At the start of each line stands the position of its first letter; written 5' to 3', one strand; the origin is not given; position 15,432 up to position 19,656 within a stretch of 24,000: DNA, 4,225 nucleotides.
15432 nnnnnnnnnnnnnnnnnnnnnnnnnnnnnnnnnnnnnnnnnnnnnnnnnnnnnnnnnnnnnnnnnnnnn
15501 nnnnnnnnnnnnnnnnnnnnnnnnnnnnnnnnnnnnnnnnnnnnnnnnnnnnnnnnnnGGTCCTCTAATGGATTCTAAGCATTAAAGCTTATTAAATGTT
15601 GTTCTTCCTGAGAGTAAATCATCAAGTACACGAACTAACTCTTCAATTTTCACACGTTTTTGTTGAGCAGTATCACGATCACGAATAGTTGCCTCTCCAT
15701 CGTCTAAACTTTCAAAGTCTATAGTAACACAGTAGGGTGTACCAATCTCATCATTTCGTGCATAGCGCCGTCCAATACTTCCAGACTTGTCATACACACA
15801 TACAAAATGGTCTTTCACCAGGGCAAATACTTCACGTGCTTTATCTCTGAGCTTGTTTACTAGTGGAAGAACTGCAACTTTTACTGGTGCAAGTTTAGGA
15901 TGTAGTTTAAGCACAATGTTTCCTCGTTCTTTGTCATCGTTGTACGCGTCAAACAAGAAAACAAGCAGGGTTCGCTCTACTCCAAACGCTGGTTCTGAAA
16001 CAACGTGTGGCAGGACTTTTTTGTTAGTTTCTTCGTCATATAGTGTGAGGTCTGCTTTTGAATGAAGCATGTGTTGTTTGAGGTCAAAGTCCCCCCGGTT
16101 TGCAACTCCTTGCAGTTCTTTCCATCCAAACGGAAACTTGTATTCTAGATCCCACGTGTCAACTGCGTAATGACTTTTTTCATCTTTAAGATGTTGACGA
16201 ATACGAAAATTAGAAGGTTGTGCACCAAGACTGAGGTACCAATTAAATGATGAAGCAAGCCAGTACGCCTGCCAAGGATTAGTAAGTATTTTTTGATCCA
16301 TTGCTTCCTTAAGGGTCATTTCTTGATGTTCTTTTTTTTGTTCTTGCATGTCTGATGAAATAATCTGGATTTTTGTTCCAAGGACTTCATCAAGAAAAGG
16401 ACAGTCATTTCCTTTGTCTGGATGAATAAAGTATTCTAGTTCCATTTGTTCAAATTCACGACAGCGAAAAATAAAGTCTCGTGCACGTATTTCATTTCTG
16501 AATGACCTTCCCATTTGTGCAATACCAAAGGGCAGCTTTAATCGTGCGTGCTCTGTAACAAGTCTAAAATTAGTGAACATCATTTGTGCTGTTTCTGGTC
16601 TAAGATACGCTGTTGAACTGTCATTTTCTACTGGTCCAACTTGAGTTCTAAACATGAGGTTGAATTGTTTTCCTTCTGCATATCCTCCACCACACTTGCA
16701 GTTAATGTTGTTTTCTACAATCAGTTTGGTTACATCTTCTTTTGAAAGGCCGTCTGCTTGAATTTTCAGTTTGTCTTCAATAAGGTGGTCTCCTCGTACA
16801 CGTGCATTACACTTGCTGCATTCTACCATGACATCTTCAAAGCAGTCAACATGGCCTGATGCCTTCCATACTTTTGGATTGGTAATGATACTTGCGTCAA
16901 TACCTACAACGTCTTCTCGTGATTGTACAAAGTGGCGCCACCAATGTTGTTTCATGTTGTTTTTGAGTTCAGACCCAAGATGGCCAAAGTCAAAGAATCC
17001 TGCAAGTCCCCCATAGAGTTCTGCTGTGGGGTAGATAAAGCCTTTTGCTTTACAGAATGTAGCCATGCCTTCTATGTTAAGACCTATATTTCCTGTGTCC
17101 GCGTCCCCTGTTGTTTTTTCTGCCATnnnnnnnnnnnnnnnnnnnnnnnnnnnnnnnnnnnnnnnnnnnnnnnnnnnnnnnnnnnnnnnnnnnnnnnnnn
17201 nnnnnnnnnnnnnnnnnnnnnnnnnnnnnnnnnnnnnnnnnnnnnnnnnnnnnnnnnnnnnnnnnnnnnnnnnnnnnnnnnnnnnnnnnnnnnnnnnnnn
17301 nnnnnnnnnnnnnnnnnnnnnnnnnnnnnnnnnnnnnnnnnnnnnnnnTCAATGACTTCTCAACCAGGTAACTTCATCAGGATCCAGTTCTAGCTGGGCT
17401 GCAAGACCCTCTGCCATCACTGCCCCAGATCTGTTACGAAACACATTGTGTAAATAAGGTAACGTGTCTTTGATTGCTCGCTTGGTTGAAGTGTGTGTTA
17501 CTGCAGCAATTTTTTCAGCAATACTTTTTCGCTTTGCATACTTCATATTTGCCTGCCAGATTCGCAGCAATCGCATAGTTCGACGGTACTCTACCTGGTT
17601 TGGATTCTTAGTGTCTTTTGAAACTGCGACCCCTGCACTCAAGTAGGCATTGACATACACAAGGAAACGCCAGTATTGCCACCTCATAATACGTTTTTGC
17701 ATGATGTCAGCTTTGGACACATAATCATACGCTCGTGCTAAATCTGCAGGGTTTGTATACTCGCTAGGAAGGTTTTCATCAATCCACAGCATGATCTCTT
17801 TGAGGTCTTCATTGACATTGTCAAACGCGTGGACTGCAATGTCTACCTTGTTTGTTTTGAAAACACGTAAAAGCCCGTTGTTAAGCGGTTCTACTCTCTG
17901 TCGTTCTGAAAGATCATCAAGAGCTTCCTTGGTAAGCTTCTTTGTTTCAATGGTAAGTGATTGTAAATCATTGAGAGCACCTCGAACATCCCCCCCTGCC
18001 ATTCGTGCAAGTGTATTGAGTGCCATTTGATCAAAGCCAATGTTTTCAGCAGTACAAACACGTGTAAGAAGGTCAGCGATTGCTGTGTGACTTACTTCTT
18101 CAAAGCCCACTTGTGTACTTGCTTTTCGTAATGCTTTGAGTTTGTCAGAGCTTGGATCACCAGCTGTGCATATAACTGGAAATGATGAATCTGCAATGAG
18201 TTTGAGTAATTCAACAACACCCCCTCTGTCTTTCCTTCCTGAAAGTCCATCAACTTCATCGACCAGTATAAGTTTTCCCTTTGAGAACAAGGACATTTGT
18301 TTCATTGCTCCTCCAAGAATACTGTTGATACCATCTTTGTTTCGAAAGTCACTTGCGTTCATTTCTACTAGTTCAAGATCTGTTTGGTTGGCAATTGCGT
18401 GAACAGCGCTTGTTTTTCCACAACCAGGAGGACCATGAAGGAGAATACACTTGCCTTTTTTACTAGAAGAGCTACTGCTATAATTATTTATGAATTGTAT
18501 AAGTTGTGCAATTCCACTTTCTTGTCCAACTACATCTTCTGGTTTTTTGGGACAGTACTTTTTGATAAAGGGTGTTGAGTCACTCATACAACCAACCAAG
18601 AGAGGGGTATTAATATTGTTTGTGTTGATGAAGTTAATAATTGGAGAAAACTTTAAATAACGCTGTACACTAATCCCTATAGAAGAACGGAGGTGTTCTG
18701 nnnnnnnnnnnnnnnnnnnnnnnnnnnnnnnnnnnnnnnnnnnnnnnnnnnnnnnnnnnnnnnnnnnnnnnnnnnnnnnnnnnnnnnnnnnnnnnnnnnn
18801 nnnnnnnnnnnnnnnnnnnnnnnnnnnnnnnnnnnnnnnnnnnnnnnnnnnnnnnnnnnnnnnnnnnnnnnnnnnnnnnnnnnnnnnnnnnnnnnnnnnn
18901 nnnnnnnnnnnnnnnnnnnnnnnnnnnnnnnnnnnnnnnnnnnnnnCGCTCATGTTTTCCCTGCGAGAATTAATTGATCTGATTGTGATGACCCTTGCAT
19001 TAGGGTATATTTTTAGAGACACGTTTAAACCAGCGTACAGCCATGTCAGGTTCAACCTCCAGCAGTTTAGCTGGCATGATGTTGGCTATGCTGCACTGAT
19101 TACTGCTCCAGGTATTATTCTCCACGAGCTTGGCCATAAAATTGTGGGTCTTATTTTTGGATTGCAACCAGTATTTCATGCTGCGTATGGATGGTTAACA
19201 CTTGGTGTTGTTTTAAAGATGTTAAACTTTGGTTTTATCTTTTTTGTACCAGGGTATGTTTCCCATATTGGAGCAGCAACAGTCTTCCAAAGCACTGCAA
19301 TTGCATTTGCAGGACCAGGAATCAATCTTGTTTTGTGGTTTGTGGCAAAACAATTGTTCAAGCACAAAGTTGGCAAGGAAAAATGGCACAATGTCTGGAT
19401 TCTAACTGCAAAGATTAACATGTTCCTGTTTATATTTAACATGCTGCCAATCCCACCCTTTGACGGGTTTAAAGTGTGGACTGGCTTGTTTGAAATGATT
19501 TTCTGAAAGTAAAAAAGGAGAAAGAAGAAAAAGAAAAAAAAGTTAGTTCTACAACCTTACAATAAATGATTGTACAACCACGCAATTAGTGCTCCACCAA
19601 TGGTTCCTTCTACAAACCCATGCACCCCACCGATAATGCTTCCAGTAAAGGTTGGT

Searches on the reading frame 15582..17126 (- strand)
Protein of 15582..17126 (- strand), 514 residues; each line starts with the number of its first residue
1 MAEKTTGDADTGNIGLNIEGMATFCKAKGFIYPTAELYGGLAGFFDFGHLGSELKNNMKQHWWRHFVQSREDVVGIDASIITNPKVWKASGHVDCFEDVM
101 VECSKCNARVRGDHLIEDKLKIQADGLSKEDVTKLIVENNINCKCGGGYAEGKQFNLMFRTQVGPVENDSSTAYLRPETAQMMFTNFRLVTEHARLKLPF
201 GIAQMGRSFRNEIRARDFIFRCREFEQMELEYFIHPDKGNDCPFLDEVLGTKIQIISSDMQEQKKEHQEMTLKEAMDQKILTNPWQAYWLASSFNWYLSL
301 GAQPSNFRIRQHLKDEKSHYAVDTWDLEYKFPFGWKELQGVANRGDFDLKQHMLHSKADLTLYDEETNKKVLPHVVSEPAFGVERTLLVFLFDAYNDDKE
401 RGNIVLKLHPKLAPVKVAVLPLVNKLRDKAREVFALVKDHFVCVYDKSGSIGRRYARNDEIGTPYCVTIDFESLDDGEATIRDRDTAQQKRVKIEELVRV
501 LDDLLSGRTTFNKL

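Call 6: search_protein_families(library=pfam, proteins=[window:15582-17126:-])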
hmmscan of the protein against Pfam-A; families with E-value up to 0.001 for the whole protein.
window:15582-17126:- (514 aa): 2 families
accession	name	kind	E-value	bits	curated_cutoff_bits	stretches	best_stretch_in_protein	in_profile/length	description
PF03129.25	HGTP_anticodon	-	8.4e-20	71.2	21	1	416-502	1-92/94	Anticodon binding domain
PF00587.30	tRNA-synt_2b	-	3e-10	40.9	29.3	1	170-391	8-176/179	tRNA synthetase class II core domain (G, H, P, S and T)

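Call 54: search_solved_structures(query=window:15585-17126:-, show_alignments=2, max_evalue=1e-20)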
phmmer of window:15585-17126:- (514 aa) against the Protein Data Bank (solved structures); distinct sequences matched with E-value up to 1e-20: 15.
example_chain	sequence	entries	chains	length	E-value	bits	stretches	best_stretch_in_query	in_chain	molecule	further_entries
8sld_A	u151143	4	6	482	1.3e-130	439.7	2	12-238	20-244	Glycine--tRNA ligase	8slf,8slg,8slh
8u2q_A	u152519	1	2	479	1.5e-130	439.5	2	18-238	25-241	Glycine--tRNA ligase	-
8t5n_A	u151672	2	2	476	8.8e-119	400.7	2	19-237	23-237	Glycine--tRNA ligase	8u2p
5z5e_A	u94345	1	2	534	2e-93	317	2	171-499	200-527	NEQ417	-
1ati_A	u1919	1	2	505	1.3e-88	301.1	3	285-501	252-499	GLYCYL-TRNA SYNTHETASE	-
4qei_A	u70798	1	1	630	4.8e-88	299.3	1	28-381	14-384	Glycine--tRNA ligase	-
2q5i_A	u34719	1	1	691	5.3e-87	295.8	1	29-381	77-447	Glycyl-tRNA synthetase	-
4kr3_A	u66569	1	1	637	6.1e-87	295.6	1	27-381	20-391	Glycine--tRNA ligase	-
4kr2_A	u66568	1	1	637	6.5e-87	295.5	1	29-381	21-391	Glycine--tRNA ligase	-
4kqe_A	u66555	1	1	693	9.3e-87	295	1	27-381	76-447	Glycine--tRNA ligase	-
2q5h_A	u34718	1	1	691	9.7e-87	294.9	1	29-381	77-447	Glycyl-tRNA synthetase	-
2pme_A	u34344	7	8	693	9.9e-87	294.9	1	29-381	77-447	Glycyl-tRNA synthetase | Glycine--tRNA ligase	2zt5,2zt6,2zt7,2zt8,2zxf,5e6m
1b76_A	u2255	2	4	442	5.7e-86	292.4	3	285-501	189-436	Glycine--tRNA ligase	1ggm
2pmf_A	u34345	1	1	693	1.2e-85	291.3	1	29-381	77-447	Glycyl-tRNA synthetase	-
5c53_B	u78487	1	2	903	2.1e-39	138.8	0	282-501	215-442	Pol gamma B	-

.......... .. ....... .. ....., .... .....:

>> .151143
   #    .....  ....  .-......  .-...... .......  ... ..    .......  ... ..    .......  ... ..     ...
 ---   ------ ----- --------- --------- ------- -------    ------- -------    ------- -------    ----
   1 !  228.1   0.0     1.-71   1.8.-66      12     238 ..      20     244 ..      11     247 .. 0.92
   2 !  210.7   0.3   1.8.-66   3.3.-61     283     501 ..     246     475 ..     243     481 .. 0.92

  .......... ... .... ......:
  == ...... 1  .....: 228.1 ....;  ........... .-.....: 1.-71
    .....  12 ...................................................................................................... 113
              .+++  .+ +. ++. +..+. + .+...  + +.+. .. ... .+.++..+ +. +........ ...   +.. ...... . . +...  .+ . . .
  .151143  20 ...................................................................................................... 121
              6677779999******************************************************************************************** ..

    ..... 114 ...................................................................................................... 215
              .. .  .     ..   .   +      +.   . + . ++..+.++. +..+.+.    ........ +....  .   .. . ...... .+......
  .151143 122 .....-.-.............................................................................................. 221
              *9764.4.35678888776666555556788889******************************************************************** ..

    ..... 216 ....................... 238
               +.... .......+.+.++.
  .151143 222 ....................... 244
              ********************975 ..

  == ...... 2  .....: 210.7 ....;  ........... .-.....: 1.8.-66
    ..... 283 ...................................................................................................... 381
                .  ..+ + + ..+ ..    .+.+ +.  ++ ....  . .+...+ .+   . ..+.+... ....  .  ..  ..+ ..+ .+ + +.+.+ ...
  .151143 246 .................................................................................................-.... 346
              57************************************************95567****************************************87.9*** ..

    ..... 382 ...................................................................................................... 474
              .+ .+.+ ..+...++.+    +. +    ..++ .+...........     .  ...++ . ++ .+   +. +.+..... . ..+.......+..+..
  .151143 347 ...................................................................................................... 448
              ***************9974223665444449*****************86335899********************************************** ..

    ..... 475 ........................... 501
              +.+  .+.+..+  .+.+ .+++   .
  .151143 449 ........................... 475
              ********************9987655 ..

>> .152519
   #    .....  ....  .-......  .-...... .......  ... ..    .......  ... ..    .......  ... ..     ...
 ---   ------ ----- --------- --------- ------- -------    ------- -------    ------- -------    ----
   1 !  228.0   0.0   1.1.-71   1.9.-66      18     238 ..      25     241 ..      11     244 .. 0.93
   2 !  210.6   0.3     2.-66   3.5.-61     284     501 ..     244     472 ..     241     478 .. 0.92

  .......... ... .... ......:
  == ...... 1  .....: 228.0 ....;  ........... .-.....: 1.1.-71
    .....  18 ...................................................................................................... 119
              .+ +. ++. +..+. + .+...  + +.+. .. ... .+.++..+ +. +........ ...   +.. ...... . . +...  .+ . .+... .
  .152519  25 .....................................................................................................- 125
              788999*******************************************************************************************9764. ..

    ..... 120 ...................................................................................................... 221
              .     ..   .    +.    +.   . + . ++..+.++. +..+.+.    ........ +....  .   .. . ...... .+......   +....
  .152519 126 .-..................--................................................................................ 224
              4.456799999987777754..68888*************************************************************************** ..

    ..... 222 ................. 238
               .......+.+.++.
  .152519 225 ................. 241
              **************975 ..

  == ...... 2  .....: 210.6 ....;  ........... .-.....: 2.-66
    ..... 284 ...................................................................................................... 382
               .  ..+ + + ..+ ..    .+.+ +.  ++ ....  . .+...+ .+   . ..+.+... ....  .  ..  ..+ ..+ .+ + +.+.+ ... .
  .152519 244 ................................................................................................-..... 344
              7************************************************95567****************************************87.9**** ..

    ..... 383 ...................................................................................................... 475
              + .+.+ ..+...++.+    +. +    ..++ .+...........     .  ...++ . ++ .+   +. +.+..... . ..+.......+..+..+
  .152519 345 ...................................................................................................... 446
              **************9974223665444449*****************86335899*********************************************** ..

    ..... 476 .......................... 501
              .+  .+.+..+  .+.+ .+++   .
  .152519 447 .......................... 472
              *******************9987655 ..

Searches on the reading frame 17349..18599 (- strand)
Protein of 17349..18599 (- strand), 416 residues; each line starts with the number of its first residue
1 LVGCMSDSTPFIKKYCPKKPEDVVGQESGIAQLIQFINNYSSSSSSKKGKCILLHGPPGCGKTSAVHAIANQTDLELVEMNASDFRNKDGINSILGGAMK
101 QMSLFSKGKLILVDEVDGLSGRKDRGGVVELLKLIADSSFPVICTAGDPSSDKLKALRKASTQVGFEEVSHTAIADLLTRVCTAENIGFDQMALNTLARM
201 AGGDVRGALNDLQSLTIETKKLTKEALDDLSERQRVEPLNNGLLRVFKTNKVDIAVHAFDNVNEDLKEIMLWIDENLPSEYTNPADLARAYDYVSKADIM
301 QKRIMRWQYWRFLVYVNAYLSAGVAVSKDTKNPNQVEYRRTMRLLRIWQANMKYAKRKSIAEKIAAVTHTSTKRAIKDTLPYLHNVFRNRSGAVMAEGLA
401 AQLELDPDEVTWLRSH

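Call 6: search_protein_families(library=pfam, proteins=[window:17349-18599:-])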
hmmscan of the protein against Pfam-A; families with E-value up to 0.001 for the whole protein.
window:17349-18599:- (416 aa): 12 families
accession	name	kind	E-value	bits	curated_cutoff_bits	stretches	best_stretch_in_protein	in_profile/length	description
PF00004.35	AAA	-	1.4e-15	58.4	21.2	1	52-150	1-112/131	ATPase family associated with various cellular activities (AAA)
PF03215.21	Rad17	-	7.8e-07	29.7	23.8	1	8-93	6-90/186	Rad17 P-loop domain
PF21960.2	RCF1-5-like_lid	-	1.2e-06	28.8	27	1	177-215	2-41/43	RCF1/5-like, AAA+ ATPase lid domain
PF13401.12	AAA_22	-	4e-06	27.6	27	0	48-87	4-46/130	AAA domain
PF05496.18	RuvB_N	-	8.9e-06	26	27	1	17-119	3-96/159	Holliday junction DNA helicase RuvB P-loop domain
PF22608.2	DNAX_ATPase_lid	-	1.4e-05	25.2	27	1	174-209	2-37/49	DNA polymerase III clamp loader subunit, ATPase lid domain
PF25361.1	AAA_lid_RFC1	-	2.3e-05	24.2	34.9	1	174-225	4-55/59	RFC1-like, AAA+ ATPase lid domain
PF16193.11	AAA_assoc_2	-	2.5e-05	24.9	34.3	1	185-231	3-55/81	AAA C-terminal domain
PF13191.12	AAA_16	-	6.1e-05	24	32.6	1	24-72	3-47/167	AAA ATPase domain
PF05673.19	DUF815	-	0.00021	21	23.8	1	18-98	25-105/249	Protein of unknown function (DUF815)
PF01443.25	Viral_helicase1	-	0.00038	20.8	21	1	52-116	1-68/228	Viral superfamily 1 RNA helicase core domain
PF13086.12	AAA_11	-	0.0008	19.7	27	0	47-74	15-42/257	AAA domain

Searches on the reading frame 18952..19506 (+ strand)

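Call 39: search_protein_families(library=pfam, proteins=[window:18952-19506:+])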
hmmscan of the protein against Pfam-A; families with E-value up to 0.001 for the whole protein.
window:18952-19506:+ (184 aa): 1 family
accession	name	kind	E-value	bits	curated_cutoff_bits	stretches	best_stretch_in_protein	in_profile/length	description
PF02163.28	Peptidase_M50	-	9e-12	45.2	27.2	1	138-183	152-197/221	Peptidase family M50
